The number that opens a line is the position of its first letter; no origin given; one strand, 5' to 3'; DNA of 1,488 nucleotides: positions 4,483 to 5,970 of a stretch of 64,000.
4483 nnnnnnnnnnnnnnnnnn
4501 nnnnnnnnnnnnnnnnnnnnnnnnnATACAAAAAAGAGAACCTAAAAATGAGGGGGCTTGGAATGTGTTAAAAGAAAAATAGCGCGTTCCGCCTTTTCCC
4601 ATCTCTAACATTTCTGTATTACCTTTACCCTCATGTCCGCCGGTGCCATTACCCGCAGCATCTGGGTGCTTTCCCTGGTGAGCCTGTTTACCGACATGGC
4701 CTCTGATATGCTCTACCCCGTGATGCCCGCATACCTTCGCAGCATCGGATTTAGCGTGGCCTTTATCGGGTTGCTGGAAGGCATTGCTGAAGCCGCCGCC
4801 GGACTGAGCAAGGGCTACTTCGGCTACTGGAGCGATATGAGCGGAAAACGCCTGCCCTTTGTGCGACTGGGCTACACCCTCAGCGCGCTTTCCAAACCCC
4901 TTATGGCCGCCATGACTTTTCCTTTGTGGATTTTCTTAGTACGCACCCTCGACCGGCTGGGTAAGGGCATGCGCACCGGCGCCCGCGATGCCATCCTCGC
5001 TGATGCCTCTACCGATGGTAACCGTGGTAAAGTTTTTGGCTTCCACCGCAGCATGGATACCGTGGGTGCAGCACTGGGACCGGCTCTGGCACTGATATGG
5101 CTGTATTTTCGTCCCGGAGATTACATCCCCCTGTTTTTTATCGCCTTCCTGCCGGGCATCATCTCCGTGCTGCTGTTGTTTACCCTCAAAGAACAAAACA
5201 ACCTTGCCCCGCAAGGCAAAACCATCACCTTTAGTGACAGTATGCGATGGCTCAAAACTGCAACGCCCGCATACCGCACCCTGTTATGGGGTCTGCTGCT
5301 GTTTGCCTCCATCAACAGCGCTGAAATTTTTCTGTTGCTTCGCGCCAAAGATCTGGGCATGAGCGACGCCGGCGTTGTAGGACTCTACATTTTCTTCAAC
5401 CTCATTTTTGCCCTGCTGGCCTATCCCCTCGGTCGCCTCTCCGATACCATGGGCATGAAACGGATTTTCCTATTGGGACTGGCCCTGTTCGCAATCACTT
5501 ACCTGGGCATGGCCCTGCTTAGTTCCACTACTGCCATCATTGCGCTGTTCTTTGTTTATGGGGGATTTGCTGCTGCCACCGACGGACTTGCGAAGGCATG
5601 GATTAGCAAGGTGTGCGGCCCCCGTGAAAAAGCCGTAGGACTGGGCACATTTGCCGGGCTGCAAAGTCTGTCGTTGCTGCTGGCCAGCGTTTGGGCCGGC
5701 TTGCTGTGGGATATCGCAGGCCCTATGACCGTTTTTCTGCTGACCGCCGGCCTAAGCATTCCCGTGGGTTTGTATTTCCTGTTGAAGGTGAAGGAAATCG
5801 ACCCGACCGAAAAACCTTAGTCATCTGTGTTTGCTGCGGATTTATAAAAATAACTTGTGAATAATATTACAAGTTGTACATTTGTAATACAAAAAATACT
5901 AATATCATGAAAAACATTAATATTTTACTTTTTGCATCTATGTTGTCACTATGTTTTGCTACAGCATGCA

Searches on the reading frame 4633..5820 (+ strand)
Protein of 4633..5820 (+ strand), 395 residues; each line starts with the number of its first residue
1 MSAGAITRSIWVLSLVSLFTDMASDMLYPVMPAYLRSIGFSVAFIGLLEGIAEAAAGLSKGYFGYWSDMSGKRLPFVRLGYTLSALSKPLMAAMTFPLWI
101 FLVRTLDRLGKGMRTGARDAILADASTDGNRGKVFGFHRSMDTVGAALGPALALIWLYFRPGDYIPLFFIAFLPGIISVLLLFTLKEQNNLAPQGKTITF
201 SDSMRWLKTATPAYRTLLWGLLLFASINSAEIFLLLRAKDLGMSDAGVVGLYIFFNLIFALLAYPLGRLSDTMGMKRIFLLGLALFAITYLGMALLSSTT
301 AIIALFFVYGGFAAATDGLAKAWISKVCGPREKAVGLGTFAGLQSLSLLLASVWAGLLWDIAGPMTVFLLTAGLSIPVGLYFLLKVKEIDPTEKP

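Call 12: search_protein_families(library=pfam, proteins=[window:4633-5820:+], max_evalue=0.01)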
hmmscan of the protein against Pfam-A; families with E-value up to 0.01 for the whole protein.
window:4633-5820:+ (395 aa): 2 families
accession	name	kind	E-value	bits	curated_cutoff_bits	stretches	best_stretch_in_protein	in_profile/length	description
PF07690.21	MFS_1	-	1.1e-37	130.2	33.4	2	13-259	1-248/347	Major Facilitator Superfamily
PF12832.13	MFS_1_like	-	4.1e-13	49.6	25.2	1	13-369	4-372/373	MFS_1 like family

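Call 67: find_homologous_proteins(query=window:4633-5817:+, max_evalue=1e-50)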
Query window:4633-5817:+ (395 aa): 7951 proteins with E <= 1e-50 among 8000 candidates; the best 120 are listed.
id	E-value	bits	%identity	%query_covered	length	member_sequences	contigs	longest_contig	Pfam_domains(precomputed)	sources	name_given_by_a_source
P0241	1.5e-247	839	99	100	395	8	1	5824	PF12832.14,PF07690.22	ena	-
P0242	2.7e-247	838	99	100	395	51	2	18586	PF12832.14,PF07690.22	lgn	-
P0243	6.8e-247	837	99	100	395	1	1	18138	PF12832.14,PF07690.22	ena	-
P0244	7.8e-247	837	99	100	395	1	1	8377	PF12832.14,PF07690.22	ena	-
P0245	8.9e-247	837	99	100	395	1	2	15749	PF12832.14,PF07690.22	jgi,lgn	jgi:MFS family permease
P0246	1.2e-246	836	99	100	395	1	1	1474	PF12832.14,PF07690.22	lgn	-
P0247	1.7e-246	836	99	100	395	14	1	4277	PF12832.14,PF07690.22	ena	-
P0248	2.6e-246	835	98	100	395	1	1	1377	PF12832.14,PF07690.22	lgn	-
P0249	3.0e-246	835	98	100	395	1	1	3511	PF12832.14,PF07690.22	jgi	jgi:MFS family permease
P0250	5.8e-246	834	98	100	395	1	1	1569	PF12832.14,PF07690.22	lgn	-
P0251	8.5e-245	830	98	100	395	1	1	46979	PF12832.14,PF07690.22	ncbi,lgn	-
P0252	3.0e-244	828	98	100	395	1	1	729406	PF12832.14,PF07690.22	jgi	jgi:MFS family permease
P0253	3.3e-241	818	97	100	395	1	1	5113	PF12832.14,PF07690.22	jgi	jgi:MFS family permease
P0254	4.8e-219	745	88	98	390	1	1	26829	PF12832.14,PF07690.22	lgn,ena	-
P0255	1.9e-218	743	88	98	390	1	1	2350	PF12832.14,PF07690.22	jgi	jgi:MFS family permease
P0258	5.6e-188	643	78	97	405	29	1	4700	PF12832.14,PF07690.22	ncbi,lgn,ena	-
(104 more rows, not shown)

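Call 68: find_encoding_contigs(protein=P0254, flank=8000, max_places=3)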
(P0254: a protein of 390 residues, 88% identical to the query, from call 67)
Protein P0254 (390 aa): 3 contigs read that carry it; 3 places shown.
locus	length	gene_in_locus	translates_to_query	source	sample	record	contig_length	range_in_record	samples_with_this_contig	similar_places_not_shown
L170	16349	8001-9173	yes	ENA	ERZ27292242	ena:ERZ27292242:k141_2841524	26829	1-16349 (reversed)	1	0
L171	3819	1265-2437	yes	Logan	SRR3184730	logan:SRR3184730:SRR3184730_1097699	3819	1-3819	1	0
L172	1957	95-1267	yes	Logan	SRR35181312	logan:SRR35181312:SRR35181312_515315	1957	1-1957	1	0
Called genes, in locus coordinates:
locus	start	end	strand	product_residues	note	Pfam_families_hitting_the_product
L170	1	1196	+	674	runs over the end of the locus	PF06480:FtsH_ext, PF05496:RuvB_N (faint), PF00004:AAA, PF07728:AAA_5 (faint), PF17862:AAA_lid_3, PF01434:Peptidase_M41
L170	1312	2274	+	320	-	PF01594:AI-2E_transport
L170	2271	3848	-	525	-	PF20154:LNT_N, PF00795:CN_hydrolase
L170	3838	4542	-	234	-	PF00590:TP_methylase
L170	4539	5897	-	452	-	PF05572:Peptidase_M43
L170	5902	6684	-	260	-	PF00378:ECH_1, PF16113:ECH_2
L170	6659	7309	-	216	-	-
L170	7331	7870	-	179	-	PF02622:DUF179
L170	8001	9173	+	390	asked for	PF07690:MFS_1, PF12832:MFS_1_like, PF07690:MFS_1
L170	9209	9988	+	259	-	PF00106:adh_short, PF01370:Epimerase (weak), PF08659:KR, PF13561:adh_short_C2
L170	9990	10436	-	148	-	PF10504:DUF2452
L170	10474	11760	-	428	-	PF17116:T9SS_plug_1st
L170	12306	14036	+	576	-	PF00004:AAA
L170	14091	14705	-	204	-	-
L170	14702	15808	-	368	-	PF01289:Thiol_cytolysin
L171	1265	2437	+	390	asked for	PF07690:MFS_1, PF12832:MFS_1_like, PF07690:MFS_1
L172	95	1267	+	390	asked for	PF07690:MFS_1, PF12832:MFS_1_like, PF07690:MFS_1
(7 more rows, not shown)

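Call 69: find_encoding_contigs(protein=P0252, flank=8000, max_places=3)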
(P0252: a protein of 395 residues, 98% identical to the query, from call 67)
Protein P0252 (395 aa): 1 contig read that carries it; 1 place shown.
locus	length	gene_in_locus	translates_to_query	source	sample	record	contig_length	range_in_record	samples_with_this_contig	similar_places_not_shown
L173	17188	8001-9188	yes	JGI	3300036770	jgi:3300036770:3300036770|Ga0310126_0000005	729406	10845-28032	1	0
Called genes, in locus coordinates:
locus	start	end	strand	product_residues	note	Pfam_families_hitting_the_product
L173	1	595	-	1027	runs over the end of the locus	PF25778:DUF7948, PF06739:SBBP (faint), PF00801:PKD (weak), PF18911:PKD_4, PF13585:CHU_C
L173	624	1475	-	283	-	PF04773:FecR, PF16344:FecR_C (weak)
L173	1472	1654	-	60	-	-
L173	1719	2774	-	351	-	PF01408:GFO_IDH_MocA, PF03447:NAD_binding_3 (weak), PF22725:GFO_IDH_MocA_C3, PF02894:GFO_IDH_MocA_C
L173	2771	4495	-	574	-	PF00005:ABC_tran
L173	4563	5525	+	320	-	PF01073:3Beta_HSD, PF01370:Epimerase, PF02719:Polysacc_synt_2 (faint), PF04321:RmlD_sub_bind, PF16363:GDP_Man_Dehyd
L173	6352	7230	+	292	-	PF10543:ORF6N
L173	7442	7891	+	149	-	-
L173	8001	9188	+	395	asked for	PF07690:MFS_1, PF12832:MFS_1_like, PF07690:MFS_1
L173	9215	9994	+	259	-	PF00106:adh_short, PF01370:Epimerase (weak), PF08659:KR, PF13561:adh_short_C2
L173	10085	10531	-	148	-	PF10504:DUF2452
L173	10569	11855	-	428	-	PF17116:T9SS_plug_1st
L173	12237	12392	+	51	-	-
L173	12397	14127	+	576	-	PF00004:AAA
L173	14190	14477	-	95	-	-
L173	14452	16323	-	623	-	PF18962:Por_Secre_tail (weak)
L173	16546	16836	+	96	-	-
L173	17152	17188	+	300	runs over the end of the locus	-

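Call 70: find_encoding_contigs(protein=P0258, flank=8000, max_places=3)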
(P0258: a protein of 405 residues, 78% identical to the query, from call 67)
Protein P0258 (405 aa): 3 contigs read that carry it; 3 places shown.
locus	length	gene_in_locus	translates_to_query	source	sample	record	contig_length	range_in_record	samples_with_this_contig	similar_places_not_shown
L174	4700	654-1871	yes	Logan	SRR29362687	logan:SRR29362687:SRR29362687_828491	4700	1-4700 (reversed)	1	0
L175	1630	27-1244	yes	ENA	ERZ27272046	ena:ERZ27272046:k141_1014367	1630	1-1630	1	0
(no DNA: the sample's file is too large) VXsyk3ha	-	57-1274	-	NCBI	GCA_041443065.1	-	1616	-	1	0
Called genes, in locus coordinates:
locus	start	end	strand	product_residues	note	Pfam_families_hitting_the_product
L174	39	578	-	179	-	PF02622:DUF179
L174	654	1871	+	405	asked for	PF12832:MFS_1_like, PF07690:MFS_1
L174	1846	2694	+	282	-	PF00106:adh_short, PF01370:Epimerase, PF08659:KR, PF13561:adh_short_C2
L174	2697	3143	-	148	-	PF10504:DUF2452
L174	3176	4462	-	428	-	PF17116:T9SS_plug_1st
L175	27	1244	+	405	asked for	PF12832:MFS_1_like, PF07690:MFS_1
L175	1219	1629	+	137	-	?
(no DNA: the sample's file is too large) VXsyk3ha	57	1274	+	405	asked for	PF12832:MFS_1_like, PF07690:MFS_1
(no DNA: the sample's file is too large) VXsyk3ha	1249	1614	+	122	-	?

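Call 88: search_protein_families(library=ncbifam, proteins=[L173:7442-7888:+], max_evalue=0.01)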
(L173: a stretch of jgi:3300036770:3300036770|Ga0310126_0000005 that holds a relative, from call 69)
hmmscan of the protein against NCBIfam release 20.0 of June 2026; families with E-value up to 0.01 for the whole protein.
L173:7442-7888:+ (149 aa): 0 families
